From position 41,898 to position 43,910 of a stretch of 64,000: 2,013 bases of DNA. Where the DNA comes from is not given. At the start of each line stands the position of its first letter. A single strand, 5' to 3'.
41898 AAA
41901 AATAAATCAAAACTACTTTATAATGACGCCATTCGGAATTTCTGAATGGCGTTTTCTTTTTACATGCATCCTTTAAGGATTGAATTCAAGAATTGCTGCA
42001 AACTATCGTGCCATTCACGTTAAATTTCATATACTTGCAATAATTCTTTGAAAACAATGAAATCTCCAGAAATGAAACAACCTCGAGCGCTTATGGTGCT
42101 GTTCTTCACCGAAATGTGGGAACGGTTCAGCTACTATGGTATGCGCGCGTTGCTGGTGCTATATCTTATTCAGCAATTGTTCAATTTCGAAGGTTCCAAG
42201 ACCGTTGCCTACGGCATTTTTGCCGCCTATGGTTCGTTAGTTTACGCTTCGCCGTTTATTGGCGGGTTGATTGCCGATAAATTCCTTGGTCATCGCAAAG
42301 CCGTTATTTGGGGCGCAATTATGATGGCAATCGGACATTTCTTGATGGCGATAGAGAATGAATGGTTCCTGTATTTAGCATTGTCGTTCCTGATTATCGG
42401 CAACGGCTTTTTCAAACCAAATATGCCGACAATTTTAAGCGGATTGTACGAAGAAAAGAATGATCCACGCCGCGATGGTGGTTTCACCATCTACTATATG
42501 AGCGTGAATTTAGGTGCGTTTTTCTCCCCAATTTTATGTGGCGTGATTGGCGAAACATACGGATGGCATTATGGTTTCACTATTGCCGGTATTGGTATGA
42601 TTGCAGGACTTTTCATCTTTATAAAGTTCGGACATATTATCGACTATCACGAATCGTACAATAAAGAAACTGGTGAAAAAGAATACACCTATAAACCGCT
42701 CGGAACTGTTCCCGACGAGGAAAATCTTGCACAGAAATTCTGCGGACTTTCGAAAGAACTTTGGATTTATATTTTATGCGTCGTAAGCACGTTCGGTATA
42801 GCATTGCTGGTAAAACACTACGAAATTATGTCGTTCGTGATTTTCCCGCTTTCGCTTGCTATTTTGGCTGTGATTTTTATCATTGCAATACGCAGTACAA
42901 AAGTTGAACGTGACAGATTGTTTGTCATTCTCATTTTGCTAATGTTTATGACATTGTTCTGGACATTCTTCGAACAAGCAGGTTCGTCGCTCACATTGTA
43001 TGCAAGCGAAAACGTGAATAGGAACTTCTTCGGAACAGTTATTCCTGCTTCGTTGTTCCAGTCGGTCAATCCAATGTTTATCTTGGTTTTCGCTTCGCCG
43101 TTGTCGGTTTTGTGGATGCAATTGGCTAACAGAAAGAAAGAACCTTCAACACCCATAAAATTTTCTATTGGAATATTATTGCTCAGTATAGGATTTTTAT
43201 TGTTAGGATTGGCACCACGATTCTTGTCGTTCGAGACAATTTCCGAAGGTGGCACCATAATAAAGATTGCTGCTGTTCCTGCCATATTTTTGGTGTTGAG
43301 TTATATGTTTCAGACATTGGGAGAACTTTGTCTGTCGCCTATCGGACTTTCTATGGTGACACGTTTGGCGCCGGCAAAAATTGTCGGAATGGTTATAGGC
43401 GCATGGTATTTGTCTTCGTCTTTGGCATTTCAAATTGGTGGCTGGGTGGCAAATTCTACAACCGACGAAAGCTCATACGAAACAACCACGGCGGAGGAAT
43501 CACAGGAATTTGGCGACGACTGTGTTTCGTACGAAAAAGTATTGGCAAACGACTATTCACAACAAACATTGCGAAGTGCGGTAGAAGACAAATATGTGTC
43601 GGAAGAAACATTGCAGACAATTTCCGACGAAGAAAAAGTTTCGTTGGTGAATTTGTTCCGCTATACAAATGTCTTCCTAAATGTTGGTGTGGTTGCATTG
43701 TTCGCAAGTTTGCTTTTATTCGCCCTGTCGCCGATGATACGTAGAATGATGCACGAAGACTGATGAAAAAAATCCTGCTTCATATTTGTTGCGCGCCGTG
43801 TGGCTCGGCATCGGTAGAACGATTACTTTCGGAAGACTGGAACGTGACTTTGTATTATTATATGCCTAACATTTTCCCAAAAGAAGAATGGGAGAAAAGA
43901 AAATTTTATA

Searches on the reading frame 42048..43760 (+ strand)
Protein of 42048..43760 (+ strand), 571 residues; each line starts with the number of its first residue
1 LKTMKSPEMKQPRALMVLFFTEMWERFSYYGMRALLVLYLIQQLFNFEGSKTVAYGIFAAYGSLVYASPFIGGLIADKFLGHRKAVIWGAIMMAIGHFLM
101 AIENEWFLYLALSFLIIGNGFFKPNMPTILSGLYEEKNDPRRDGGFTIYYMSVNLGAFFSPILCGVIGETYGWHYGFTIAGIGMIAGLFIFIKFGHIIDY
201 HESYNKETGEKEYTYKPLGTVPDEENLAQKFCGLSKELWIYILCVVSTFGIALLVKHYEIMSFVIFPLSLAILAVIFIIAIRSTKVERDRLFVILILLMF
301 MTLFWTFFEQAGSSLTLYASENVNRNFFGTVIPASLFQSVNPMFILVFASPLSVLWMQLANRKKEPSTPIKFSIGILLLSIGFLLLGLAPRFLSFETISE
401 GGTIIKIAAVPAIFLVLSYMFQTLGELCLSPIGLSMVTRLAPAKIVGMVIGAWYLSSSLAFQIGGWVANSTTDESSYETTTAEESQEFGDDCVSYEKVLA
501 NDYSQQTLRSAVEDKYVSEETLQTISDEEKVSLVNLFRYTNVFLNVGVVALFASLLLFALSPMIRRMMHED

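Call 16: search_protein_families(library=ncbifam, proteins=[window:42048-43760:+], max_evalue=0.00001)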
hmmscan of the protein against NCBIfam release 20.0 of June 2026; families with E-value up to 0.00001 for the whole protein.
window:42048-43760:+ (571 aa): 6 families
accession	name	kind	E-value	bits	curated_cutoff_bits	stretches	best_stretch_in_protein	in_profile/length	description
TIGR00924.1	yjdL_sub1_fam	subfamily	1.2e-104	351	130.2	1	9-476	6-445/475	oligopeptide:H+ symporter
NF007575.0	PRK10207.1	equivalog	1.9e-82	277.6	856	1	7-472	8-439/489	dipeptide/tripeptide permease DtpB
NF007137.0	PRK09584.1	equivalog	1.7e-79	267.8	728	1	8-473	16-443/500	dipeptide/tripeptide permease DtpA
NF012006.0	PRK15462.1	subfamily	5.3e-76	256.3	623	1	9-481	5-446/493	dipeptide permease DtpD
TIGR00926.1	2A1704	subfamily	3.9e-27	95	821.6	1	12-388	2-354/671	oligopeptide:H+ symporter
TIGR00880.1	2_A_01_02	superfamily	1.1e-07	32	131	1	67-192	9-135/141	multidrug resistance protein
